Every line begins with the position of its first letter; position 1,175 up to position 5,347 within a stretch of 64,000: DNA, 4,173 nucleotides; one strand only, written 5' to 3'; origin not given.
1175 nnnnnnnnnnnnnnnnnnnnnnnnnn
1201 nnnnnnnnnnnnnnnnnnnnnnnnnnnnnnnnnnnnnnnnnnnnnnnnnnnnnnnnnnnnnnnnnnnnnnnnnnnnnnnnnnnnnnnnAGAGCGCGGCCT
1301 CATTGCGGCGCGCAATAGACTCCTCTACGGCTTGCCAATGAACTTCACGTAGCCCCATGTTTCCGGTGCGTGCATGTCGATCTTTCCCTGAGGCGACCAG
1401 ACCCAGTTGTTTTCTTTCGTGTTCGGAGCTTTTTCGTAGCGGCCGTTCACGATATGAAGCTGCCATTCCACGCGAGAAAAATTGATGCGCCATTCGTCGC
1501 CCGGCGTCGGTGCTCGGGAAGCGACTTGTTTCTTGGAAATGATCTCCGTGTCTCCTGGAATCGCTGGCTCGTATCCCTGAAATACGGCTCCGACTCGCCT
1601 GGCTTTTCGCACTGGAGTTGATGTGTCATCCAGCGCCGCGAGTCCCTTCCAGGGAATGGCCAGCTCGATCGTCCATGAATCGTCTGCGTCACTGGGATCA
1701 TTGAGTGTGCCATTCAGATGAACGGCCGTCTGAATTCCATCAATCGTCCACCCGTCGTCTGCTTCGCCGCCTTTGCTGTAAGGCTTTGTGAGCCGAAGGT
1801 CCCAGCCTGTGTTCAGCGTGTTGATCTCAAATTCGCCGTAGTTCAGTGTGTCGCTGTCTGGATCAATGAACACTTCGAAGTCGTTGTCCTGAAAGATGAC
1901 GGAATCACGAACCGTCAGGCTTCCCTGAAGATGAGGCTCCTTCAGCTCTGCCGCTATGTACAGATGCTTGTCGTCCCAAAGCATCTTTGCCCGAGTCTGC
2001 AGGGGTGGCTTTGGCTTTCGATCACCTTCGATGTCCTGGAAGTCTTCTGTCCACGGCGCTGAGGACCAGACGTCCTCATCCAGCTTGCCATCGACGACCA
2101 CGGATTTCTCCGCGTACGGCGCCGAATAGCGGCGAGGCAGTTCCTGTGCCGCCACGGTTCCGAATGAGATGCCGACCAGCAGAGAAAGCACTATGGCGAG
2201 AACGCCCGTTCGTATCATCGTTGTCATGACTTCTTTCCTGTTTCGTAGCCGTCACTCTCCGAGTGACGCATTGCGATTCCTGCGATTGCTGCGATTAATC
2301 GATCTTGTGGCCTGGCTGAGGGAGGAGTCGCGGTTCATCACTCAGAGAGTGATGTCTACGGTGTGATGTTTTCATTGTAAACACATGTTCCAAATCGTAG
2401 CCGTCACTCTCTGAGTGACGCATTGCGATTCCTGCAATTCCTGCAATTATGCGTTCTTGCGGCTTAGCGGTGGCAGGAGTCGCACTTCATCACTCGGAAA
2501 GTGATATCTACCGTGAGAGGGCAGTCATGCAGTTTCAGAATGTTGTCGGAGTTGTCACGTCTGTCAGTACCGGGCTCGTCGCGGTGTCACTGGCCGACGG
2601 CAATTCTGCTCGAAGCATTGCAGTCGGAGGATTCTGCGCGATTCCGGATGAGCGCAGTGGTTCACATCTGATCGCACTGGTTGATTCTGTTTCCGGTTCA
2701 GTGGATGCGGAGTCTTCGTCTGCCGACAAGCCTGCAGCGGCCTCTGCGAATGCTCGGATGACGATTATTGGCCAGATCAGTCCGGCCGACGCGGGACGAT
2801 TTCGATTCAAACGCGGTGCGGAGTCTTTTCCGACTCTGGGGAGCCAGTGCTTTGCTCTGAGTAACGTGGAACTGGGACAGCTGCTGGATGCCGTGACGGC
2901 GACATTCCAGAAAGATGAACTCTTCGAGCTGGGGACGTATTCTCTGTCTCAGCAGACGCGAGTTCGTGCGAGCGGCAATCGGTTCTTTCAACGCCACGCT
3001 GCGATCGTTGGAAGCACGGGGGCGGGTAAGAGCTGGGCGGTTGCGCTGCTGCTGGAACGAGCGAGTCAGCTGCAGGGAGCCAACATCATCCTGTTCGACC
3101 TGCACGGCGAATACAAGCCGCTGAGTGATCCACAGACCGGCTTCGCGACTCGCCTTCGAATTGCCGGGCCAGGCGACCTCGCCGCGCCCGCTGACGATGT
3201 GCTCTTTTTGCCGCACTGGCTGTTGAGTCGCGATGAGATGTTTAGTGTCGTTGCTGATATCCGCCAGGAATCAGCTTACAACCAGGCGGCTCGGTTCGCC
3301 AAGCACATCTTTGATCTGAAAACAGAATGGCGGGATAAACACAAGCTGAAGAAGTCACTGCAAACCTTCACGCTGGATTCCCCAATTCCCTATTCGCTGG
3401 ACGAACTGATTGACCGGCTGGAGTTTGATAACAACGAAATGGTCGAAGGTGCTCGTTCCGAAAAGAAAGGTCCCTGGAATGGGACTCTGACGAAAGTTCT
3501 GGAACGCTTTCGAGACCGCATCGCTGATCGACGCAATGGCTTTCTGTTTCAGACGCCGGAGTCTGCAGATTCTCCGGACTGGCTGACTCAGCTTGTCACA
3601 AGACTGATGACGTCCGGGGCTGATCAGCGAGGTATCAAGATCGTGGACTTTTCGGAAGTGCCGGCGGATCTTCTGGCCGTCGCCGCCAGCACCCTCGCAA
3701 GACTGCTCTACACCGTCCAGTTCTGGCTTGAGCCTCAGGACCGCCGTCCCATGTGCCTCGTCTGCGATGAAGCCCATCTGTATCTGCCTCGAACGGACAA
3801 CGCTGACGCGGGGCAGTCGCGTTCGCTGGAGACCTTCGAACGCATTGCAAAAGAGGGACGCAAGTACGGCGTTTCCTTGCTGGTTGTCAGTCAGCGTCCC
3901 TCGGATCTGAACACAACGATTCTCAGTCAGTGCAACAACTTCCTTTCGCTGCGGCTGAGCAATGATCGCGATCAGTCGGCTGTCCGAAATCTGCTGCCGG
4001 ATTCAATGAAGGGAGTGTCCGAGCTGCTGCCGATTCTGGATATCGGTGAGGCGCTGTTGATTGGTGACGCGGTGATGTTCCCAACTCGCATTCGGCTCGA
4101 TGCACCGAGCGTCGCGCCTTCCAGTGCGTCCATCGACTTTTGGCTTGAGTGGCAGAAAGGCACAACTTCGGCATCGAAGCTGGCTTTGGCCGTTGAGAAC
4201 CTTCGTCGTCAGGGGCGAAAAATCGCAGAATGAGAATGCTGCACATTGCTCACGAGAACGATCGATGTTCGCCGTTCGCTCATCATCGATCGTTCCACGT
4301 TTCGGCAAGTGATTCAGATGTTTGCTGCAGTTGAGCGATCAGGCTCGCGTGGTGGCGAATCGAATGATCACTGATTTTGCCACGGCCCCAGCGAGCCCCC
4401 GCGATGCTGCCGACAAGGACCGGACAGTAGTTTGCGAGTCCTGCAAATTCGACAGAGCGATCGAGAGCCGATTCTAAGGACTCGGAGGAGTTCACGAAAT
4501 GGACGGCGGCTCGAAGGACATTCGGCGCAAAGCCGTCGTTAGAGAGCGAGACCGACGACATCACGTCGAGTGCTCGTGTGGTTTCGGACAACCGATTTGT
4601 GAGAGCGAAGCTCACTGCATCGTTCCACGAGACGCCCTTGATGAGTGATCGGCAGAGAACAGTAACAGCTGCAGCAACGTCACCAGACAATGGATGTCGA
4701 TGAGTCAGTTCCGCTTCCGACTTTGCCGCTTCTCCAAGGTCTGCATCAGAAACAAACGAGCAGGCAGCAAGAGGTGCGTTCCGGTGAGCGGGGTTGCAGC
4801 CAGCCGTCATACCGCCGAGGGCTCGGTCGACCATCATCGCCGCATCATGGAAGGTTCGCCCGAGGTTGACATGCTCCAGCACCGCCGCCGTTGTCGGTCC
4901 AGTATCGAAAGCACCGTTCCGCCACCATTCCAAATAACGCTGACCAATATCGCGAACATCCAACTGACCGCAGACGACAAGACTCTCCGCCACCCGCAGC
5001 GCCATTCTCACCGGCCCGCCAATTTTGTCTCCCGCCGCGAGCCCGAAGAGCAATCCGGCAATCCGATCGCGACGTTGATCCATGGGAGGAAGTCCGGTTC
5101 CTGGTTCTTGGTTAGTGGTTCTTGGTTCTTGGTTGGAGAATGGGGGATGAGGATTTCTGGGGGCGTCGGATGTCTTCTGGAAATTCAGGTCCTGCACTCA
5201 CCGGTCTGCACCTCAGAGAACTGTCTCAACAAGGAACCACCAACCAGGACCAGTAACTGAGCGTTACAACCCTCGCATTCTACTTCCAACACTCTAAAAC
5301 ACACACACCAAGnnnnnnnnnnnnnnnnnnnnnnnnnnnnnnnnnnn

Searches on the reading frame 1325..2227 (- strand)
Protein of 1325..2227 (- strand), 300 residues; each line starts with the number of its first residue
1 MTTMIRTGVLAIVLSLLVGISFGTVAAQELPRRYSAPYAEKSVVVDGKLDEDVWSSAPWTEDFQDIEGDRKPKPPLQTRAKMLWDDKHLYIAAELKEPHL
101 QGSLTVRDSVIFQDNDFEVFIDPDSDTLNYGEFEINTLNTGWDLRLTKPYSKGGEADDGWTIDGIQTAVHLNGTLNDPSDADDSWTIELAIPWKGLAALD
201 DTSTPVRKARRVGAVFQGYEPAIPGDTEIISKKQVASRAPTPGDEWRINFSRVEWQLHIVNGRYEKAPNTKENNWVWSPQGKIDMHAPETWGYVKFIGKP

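Call 8: search_protein_families(library=pfam, proteins=[window:1325-2227:-], max_evalue=0.001)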
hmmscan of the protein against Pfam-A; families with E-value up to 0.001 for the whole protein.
window:1325-2227:- (300 aa): 1 family
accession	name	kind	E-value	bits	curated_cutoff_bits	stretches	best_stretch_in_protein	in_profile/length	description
PF06452.16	CBM9_1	-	1.9e-13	51.2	23.4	1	45-198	1-135/185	Carbohydrate family 9 binding domain-like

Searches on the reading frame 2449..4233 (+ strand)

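Call 8: search_protein_families(library=pfam, proteins=[window:2449-4233:+], max_evalue=0.001)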
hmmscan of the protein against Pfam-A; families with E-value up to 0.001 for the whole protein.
window:2449-4233:+ (594 aa): 5 families
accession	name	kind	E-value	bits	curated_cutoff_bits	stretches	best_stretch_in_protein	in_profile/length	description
PF01935.23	DUF87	-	4.3e-28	99.4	23.2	1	160-419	2-219/220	Helicase HerA, central domain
PF05872.18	HerA_C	-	1.1e-07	31.3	22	1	431-516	255-336/502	Helicase HerA-like C-terminal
PF10412.15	TrwB_AAD_bind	-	3.2e-06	26.7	20.5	1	181-282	15-95/387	Type IV secretion-system coupling protein DNA-binding domain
PF13401.12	AAA_22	-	1.2e-05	26.1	27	0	181-222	5-45/130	AAA domain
PF01580.24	FtsK_SpoIIIE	-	0.00084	19.3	24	0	442-485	180-220/221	FtsK/SpoIIIE family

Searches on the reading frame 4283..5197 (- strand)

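Call 8: search_protein_families(library=pfam, proteins=[window:4283-5197:-], max_evalue=0.001)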
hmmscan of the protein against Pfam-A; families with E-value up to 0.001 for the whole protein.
window:4283-5197:- (304 aa): 1 family
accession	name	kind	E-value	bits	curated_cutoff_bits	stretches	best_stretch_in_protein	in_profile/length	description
PF03747.19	ADP_ribosyl_GH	-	1.5e-23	84.3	26.2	1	65-277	54-286/287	ADP-ribosylglycohydrolase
